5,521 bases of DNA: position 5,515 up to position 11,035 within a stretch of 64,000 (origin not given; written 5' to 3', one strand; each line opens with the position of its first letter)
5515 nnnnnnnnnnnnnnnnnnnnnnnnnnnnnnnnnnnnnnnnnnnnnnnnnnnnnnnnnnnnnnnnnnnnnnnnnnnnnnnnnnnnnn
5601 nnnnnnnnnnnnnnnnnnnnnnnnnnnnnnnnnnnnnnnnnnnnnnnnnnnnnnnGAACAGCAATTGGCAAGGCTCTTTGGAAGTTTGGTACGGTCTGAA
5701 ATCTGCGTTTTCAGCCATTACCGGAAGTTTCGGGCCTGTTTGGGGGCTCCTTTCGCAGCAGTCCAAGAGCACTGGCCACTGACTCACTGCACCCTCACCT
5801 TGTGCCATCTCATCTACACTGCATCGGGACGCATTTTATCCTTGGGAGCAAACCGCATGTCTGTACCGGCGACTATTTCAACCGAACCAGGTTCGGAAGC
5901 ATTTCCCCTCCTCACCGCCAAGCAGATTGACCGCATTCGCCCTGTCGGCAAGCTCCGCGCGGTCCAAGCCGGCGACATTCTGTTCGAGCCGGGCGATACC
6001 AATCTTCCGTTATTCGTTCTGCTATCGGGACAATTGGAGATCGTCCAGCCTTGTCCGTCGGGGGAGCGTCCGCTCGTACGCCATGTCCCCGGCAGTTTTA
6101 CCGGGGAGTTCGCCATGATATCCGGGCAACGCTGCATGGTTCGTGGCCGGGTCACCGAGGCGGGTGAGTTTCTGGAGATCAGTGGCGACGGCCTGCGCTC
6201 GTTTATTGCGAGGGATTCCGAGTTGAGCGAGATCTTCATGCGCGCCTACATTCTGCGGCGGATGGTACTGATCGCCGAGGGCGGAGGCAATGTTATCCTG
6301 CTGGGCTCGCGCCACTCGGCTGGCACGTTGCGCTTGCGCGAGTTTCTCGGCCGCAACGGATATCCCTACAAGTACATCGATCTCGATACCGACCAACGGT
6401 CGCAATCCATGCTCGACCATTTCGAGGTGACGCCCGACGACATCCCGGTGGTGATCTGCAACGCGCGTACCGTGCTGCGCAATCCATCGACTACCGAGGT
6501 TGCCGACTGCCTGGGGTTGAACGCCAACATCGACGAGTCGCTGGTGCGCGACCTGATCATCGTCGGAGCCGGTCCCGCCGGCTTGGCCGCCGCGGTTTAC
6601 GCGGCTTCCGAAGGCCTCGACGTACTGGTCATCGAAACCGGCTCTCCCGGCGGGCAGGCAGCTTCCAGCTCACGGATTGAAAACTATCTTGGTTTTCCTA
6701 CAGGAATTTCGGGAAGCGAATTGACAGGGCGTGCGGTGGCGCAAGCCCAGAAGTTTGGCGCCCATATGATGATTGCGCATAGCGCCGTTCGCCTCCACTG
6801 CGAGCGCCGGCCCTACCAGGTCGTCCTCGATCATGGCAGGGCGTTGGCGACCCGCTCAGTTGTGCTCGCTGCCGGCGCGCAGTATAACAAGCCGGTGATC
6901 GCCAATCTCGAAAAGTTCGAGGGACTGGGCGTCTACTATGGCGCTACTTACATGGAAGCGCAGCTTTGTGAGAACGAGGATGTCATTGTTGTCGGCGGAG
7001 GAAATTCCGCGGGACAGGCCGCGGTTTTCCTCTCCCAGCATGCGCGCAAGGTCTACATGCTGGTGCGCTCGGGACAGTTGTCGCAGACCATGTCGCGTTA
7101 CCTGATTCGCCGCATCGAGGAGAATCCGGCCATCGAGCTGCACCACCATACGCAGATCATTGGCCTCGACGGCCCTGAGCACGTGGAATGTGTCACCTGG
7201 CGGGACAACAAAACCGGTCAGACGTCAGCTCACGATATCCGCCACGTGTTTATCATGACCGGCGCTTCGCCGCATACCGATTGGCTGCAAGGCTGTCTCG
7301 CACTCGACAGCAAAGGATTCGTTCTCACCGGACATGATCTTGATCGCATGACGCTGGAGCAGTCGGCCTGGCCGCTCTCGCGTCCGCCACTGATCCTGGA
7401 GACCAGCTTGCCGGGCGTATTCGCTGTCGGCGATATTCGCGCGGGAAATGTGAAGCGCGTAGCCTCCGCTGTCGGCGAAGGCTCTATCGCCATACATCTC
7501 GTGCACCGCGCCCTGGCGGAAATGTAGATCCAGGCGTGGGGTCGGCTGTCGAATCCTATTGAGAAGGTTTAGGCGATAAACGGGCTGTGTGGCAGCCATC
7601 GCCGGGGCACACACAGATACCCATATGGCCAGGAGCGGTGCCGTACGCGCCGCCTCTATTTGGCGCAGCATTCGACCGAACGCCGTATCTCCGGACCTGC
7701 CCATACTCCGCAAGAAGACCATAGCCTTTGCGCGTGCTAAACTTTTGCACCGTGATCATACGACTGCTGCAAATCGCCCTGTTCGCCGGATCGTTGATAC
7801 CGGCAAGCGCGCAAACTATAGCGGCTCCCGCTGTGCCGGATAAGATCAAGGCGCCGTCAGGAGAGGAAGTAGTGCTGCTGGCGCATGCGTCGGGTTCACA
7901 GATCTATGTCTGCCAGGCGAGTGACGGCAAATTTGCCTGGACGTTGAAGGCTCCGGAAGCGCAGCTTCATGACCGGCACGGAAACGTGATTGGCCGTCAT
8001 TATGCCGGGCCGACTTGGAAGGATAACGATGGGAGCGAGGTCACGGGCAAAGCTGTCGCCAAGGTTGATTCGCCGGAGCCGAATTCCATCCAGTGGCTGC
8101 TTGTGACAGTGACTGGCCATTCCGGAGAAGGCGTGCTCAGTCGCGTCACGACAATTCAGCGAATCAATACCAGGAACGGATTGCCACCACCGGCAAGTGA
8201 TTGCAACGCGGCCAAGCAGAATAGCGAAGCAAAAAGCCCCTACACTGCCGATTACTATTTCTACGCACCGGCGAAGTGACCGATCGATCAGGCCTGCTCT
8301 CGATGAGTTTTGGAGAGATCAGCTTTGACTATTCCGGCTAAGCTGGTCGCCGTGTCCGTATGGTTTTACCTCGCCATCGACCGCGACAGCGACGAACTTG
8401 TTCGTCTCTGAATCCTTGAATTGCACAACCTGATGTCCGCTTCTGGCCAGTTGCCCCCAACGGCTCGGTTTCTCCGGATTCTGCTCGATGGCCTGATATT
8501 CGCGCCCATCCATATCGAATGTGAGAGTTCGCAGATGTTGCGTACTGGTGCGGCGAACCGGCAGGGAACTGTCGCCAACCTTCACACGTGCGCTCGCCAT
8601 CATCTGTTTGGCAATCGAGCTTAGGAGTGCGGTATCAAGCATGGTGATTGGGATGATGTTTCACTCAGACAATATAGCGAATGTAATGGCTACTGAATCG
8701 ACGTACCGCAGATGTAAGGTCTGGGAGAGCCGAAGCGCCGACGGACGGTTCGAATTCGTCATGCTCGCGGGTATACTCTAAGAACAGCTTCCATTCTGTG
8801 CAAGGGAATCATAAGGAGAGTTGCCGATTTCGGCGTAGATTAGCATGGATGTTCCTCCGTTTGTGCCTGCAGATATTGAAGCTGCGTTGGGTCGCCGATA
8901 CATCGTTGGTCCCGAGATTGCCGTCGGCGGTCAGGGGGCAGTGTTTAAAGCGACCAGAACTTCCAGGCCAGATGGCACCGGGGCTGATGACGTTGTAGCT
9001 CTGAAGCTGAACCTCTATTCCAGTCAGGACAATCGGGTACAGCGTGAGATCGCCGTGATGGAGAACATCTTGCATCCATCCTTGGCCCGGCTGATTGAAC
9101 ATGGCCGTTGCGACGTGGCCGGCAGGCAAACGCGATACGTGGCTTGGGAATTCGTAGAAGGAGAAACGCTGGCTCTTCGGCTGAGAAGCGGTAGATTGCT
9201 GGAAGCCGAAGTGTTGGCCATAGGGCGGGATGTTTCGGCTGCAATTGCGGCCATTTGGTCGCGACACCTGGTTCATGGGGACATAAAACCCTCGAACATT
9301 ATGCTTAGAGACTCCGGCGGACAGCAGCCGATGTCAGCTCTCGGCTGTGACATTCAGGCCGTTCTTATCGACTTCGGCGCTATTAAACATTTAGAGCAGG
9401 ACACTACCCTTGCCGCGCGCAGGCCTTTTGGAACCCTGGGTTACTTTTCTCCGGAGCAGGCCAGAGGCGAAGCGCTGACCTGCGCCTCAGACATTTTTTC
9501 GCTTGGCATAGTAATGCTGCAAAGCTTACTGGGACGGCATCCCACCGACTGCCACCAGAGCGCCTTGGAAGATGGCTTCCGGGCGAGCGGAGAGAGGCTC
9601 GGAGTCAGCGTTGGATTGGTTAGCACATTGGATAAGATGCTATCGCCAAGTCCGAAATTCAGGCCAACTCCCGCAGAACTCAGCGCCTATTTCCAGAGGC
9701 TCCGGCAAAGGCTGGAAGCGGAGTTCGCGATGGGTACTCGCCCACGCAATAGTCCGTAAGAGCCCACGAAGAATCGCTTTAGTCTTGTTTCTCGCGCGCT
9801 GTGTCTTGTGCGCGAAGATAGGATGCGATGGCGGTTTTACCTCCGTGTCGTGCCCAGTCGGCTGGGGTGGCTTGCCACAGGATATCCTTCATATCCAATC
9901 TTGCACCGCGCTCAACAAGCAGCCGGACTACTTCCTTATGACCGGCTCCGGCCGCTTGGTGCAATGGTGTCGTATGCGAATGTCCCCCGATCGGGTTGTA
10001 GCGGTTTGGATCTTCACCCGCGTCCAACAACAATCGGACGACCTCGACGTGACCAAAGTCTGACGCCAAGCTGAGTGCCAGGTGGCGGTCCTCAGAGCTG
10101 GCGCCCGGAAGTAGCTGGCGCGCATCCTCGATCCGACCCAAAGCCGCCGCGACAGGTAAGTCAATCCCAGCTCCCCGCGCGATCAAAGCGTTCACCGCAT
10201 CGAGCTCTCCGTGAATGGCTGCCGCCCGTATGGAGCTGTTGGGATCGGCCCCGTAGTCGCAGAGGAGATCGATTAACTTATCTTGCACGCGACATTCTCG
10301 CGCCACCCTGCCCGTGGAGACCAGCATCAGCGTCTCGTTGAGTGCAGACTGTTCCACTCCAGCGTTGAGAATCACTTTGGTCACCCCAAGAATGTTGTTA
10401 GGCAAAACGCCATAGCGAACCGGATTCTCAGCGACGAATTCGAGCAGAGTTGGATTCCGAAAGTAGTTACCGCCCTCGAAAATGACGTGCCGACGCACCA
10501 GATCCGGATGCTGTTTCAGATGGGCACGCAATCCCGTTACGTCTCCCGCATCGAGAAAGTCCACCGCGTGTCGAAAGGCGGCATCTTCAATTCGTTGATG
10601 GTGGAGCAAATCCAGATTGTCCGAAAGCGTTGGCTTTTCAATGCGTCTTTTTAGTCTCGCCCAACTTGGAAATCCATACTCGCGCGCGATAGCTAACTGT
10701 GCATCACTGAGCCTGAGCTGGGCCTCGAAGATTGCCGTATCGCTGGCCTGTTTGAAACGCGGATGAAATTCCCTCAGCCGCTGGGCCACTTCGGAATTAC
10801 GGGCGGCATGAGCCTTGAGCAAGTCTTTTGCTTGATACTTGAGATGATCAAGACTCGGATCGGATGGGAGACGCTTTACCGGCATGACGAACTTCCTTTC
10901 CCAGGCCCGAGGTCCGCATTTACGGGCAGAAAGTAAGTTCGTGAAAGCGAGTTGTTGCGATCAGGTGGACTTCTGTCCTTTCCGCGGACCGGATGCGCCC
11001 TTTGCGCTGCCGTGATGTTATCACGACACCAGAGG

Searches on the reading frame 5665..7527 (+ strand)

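Call 71: search_protein_families(library=pfam, proteins=[window:5665-7527:+], max_evalue=0.00001)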
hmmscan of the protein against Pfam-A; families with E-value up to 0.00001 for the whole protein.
window:5665-7527:+ (620 aa): 11 families
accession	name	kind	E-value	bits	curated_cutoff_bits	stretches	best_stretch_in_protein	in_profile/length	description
PF07992.20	Pyr_redox_2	-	5.7e-32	111.7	26.1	1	296-606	2-291/291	Pyridine nucleotide-disulphide oxidoreductase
PF13738.12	Pyr_redox_3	-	4.4e-21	75.9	30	1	380-552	110-286/305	Pyridine nucleotide-disulphide oxidoreductase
PF00027.35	cNMP_binding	-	2.8e-11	43.7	27.5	1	98-184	2-89/89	Cyclic nucleotide-binding domain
PF00070.33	Pyr_redox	-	8.4e-11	42.7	22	1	440-505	2-70/82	Pyridine nucleotide-disulphide oxidoreductase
PF12831.13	FAD_oxidored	-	6.1e-10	39.4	27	1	296-335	1-41/416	FAD dependent oxidoreductase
PF13450.12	NAD_binding_8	-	1.1e-08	35.7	21.9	1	299-342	1-43/68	NAD(P)-binding Rossmann-like domain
PF01946.23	Thi4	-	1.3e-08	34.8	26.2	1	289-331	12-56/235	Thi4 family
PF01266.30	DAO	-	4.2e-08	33.5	27.9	1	296-335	1-40/353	FAD dependent oxidoreductase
PF03486.20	HI0933_like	-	6.9e-08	32.7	50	0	296-327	2-33/244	HI0933-like protein Rossmann domain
PF00890.30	FAD_binding_2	-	5e-07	29.7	20.4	1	296-336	1-42/414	FAD binding domain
PF01134.28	GIDA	-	4.3e-06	26.5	22.1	0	296-336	1-33/391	Glucose inhibited division protein A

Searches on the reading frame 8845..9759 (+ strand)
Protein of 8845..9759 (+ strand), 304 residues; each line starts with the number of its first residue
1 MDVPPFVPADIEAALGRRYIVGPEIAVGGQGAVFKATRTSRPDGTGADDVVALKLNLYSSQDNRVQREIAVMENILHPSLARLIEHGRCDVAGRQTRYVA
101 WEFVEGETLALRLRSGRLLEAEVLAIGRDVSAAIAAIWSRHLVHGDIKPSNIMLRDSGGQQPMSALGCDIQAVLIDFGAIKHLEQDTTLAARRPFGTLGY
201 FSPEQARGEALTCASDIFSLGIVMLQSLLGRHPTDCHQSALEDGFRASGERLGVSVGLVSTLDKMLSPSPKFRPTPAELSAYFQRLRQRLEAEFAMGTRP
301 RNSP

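Call 71: search_protein_families(library=pfam, proteins=[window:8845-9759:+], max_evalue=0.00001)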
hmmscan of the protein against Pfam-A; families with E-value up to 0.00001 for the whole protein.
window:8845-9759:+ (304 aa): 2 families
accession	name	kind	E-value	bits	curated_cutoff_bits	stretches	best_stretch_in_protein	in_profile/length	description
PF00069.31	Pkinase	-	1e-27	97.6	31.7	1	23-278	5-256/263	Protein kinase domain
PF07714.23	PK_Tyr_Ser-Thr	-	1.5e-16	60.9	23.1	1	24-234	6-205/258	Protein tyrosine and serine/threonine kinase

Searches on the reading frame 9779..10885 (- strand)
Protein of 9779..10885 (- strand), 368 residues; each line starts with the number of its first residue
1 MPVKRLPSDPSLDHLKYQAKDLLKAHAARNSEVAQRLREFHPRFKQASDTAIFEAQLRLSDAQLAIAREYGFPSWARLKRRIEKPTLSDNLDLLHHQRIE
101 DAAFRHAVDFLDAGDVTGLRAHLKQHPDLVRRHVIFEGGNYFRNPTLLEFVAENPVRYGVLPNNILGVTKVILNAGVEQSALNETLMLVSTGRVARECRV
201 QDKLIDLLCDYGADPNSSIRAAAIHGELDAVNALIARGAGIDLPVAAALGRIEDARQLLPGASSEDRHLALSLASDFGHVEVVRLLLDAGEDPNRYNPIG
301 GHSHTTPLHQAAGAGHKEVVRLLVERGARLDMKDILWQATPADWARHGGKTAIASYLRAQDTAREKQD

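Call 3: search_protein_families(library=pfam, proteins=[window:9779-10885:-], max_evalue=0.01)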
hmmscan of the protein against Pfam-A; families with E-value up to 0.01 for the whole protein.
window:9779-10885:- (368 aa): 7 families
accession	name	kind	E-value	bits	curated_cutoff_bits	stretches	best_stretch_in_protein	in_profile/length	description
PF12796.13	Ank_2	-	7.5e-24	84.6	27.3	2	245-334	3-90/90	Ankyrin repeats (3 copies)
PF00023.36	Ank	-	3.8e-16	58.7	21.1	2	306-334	4-32/33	Ankyrin repeat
PF13606.12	Ank_3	-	1.6e-13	49.7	22.3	1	306-331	4-29/30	Ankyrin repeat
PF13637.12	Ank_4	-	3.3e-12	46.8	22.7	2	274-324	4-50/50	Ankyrin repeats (many copies)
PF13857.12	Ank_5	-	9e-11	42.3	27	2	265-300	12-49/56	Ankyrin repeats (many copies)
PF24521.3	Ank_KRIT1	-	3.3e-09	37.1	80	1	243-327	22-108/149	KRIT1 ankyrin-repeats domain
PF08829.15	AlphaC_N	-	0.0019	18.6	25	1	113-163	32-82/106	Alpha C protein N terminal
